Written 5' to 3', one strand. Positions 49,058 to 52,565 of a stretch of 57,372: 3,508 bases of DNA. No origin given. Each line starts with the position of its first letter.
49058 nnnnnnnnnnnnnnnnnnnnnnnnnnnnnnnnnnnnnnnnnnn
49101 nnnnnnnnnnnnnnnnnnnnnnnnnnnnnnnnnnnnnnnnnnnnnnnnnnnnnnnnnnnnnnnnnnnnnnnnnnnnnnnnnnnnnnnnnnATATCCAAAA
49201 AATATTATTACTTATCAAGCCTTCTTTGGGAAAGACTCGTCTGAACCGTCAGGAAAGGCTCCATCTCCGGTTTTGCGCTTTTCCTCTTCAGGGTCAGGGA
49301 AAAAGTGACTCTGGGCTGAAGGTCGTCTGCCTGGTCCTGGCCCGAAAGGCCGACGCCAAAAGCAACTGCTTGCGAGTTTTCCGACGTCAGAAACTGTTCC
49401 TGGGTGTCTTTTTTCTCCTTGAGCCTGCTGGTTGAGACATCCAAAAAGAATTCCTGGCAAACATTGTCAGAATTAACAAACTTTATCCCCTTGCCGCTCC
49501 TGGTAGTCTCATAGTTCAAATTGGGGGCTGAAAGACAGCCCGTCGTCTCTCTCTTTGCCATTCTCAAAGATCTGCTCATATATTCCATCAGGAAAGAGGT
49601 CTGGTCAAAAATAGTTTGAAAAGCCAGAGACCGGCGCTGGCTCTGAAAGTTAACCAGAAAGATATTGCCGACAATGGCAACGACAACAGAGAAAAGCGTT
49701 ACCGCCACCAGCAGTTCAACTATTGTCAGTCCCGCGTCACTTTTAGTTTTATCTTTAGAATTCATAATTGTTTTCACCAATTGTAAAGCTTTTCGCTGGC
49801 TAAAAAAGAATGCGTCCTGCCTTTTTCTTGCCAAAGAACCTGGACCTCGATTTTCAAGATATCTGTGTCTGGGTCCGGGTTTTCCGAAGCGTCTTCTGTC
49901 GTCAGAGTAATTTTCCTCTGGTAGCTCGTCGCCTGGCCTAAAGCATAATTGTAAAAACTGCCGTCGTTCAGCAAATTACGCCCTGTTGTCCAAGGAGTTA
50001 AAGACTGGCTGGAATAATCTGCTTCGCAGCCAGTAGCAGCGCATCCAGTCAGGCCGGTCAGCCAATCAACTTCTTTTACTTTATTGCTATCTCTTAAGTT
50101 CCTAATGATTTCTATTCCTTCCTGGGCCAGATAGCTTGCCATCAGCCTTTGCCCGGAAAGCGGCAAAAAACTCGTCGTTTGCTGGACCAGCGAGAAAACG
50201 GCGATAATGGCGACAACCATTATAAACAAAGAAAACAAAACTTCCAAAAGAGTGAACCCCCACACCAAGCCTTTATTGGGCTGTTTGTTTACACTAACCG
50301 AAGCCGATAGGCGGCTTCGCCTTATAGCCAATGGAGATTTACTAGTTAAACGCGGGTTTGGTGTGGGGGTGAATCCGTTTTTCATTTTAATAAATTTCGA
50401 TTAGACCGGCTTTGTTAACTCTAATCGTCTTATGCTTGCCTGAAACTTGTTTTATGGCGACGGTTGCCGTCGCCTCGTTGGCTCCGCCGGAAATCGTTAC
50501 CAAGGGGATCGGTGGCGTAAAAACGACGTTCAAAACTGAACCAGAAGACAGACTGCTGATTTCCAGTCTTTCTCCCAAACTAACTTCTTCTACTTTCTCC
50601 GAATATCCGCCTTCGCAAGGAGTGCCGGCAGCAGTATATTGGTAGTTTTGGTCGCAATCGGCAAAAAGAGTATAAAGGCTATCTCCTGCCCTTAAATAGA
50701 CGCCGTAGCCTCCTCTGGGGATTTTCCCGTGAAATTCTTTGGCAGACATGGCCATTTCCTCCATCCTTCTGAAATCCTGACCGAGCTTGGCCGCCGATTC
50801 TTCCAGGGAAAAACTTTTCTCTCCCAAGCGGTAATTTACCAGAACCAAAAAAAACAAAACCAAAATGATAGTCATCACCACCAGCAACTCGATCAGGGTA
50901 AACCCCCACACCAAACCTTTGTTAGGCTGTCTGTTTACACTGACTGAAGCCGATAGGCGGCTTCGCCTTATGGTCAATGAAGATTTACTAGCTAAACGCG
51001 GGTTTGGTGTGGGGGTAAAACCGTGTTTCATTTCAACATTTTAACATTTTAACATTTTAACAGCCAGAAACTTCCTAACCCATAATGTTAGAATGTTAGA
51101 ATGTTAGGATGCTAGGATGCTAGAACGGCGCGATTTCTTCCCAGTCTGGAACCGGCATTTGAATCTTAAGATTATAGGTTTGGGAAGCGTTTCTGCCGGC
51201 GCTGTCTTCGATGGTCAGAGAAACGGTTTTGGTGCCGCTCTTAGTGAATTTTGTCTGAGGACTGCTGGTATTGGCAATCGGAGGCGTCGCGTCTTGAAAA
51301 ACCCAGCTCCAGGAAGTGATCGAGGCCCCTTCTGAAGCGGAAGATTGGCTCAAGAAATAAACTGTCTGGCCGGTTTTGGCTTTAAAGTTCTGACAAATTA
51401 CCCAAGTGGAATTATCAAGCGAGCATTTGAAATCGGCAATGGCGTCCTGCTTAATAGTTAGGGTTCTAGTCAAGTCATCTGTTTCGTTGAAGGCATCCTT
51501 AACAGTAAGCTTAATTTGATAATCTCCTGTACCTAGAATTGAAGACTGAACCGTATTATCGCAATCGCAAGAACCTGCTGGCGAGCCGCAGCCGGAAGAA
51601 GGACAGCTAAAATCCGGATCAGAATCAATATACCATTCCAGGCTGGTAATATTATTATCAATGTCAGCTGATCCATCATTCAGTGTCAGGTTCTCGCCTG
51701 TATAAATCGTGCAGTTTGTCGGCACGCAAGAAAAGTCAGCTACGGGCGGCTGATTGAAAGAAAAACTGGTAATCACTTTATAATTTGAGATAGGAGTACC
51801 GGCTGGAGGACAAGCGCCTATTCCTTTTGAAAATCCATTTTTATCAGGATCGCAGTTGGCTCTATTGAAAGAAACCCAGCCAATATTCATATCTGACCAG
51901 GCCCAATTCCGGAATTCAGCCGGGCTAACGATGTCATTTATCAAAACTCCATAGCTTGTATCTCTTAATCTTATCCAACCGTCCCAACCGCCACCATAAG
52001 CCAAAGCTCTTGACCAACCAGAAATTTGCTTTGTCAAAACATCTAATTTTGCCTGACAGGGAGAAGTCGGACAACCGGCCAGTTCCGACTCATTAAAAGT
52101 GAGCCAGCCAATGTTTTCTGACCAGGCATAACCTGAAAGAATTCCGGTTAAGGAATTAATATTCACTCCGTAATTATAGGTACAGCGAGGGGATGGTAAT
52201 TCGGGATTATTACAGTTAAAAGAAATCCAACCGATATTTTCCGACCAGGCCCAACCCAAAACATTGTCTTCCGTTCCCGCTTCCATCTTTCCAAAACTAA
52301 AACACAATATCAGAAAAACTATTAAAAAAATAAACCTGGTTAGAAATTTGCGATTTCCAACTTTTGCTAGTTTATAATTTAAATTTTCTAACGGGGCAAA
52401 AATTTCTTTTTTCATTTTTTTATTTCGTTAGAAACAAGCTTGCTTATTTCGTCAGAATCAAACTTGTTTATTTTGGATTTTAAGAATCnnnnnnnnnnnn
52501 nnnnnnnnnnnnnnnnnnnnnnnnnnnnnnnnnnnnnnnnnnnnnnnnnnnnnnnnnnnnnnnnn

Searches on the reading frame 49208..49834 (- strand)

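Call 13: search_protein_families(library=pfam, proteins=[window:49208-49834:-], max_evalue=0.01)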
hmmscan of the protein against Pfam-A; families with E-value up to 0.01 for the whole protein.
window:49208-49834:- (208 aa): 1 family
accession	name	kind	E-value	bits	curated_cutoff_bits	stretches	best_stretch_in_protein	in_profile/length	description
PF07963.17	N_methyl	-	4e-05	23.4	21.2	1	31-55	2-26/27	Prokaryotic N-terminal methylation motif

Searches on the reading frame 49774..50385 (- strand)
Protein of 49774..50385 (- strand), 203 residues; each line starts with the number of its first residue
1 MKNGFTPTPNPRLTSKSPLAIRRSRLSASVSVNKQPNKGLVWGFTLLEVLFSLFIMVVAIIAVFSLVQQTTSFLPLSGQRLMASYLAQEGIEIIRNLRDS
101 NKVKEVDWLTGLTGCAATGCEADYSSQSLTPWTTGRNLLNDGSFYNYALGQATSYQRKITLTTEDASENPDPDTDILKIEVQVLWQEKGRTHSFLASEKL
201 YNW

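Call 7: search_protein_families(library=pfam, proteins=[window:49774-50385:-], max_evalue=0.01)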
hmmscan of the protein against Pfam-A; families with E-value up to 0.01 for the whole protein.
window:49774-50385:- (203 aa): 1 family
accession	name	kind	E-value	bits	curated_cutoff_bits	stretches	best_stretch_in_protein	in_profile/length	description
PF04103.21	CD20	-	0.007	16.9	27.9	0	29-74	48-93/156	CD20-like family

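Call 71: search_protein_families(library=ncbifam, proteins=[window:49774-50385:-], max_evalue=0.01)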
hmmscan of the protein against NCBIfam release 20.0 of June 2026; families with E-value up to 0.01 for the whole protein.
window:49774-50385:- (203 aa): 4 families
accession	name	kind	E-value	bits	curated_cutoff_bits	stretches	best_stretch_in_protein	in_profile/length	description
TIGR02523.1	type_IV_pilV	equivalog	2.3e-07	31.4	52.2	1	43-128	3-88/139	type IV pilus modification protein PilV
TIGR01707.1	gspI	equivalog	9.7e-05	22.8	44.35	1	43-84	1-42/101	type II secretion system minor pseudopilin GspI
NF041002.1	pilin_ComGF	equivalog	0.0028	17.9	80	1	43-72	3-32/139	competence type IV pilus minor pilin ComGF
NF041013.1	T4P_ComGE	equivalog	0.0038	17.3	49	1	43-71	5-33/83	competence type IV pilus minor pilin ComGE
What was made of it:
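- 50257..50369 (.): Copy 1 (113 bp), inserted in frame in the prepilin leader of ORF 49774-50385(-). TSD is TGAA (TTCA on the gene strand) at 50253-50256 and 50370-50373. The prepilin motif starts at residue 43 (call 71).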

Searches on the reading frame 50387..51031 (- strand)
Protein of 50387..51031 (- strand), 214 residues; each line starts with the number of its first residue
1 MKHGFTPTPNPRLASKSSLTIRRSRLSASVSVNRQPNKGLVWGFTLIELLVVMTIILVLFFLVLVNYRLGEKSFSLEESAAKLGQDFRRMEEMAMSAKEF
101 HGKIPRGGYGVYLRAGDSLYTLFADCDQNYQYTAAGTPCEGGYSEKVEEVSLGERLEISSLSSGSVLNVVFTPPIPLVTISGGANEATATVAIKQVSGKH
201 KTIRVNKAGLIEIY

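Call 7: search_protein_families(library=pfam, proteins=[window:50387-51031:-], max_evalue=0.01)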
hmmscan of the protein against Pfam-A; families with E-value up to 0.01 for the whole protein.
window:50387-51031:- (214 aa): 1 family
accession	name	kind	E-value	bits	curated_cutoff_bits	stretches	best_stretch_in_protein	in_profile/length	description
PF07963.17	N_methyl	-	0.0022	17.9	21.2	1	43-62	6-25/27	Prokaryotic N-terminal methylation motif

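Call 41: find_homologous_proteins(query=window:50387-51031:-, max_evalue=0.001)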
Query window:50387-51031:- (214 aa): 103 proteins with E <= 0.001 among 514 candidates.
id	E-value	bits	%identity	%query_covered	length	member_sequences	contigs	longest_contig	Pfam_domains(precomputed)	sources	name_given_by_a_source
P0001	1.8e-134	463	100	100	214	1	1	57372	-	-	-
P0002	2.6e-88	313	84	80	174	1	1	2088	PF07963.18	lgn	-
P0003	9.9e-85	301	80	80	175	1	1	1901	PF07963.18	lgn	-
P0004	4.6e-83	296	78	80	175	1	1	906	PF07963.18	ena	-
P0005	3.6e-80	286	74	82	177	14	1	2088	-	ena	-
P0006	1.5e-79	284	74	82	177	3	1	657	-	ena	-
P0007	9.6e-58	213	63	80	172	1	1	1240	PF07963.18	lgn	-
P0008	1.6e-56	209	63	79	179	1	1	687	PF07963.18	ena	-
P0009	1.9e-56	209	59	80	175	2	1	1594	-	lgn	-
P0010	2.1e-54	202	58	82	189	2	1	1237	-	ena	-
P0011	6.1e-54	201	57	85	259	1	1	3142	PF01541.31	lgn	-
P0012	8.9e-54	200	57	80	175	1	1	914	-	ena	-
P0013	1.0e-53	200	60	79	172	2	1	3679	PF07963.18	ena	-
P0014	1.6e-53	199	56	85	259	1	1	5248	PF01541.31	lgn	-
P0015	2.2e-53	199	53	86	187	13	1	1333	-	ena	-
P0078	7.5e-24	102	62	44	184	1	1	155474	-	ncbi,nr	ncbi:MAG: type II secretion system protein [bacterium]|nr:type II secretion system protein [bacteriu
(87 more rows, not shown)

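Call 43: find_encoding_contigs(protein=P0002, flank=1500, max_places=3)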
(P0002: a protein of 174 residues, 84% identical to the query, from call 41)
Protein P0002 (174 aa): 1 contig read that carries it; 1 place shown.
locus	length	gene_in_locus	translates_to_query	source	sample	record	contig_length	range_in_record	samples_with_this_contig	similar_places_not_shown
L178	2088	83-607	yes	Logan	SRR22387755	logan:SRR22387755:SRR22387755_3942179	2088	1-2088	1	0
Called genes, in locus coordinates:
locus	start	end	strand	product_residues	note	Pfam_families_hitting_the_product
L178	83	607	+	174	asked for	PF07963:N_methyl (weak)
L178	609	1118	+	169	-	PF07963:N_methyl (weak)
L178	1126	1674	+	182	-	PF07963:N_methyl (weak)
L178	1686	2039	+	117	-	-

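Call 44: find_encoding_contigs(protein=P0078, flank=6000, max_places=3)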
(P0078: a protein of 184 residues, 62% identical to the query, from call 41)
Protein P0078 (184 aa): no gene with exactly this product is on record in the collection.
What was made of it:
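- Tried and rejected: P0078 is not on record for contig look-up (call 44).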

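Call 71: search_protein_families(library=ncbifam, proteins=[window:50387-51031:-], max_evalue=0.01)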
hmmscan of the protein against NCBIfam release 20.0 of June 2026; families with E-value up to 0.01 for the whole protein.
window:50387-51031:- (214 aa): 8 families
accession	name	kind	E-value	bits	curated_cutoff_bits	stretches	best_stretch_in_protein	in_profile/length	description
TIGR01708.2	typeII_sec_gspH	equivalog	3.9e-06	27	80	1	43-95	3-55/169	type II secretion system minor pseudopilin GspH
NF040982.1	ComGD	equivalog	4e-05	24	70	1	43-98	3-58/139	competence type IV pilus minor pilin ComGD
NF040999.1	pilin_ComGC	equivalog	8.8e-05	22.6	75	1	43-66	3-26/84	competence type IV pilus major pilin ComGC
TIGR02596.1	TIGR02596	subfamily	0.00026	21.1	70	1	44-95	1-52/196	Verru_Chthon cassette protein D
NF007800.0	PRK10506.1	equivalog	0.00059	19.7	158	1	43-93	10-60/163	prepilin peptidase-dependent protein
TIGR02532.1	IV_pilin_GFxxxE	domain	0.0008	19.2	16.3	1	43-63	3-23/24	prepilin-type N-terminal cleavage/methylation domain-containing protein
NF041013.1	T4P_ComGE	equivalog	0.0013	18.7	49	1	43-68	5-30/83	competence type IV pilus minor pilin ComGE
TIGR02599.1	TIGR02599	subfamily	0.0047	16.2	256.5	1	43-88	1-43/361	Verru_Chthon cassette protein C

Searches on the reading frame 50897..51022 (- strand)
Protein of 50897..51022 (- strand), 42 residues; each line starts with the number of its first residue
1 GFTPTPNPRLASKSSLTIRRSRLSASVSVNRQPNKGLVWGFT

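Call 53: find_homologous_proteins(query=window:50897-51022:-, max_evalue=0.01)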
Query seq(42 aa): no candidate shares three 5-residue words with the query. No homologue found.

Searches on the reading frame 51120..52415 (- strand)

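Call 39: search_protein_families(library=pfam, proteins=[window:51120-52415:-], max_evalue=0.001)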
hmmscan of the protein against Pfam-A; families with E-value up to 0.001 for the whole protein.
window:51120-52415:- (431 aa): 2 families
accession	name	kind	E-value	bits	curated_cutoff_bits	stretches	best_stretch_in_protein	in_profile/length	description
PF18911.6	PKD_4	-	7.3e-12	45.6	27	1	345-416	13-83/85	PKD domain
PF00801.26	PKD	-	4e-10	40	23.5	1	347-413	12-76/80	PKD domain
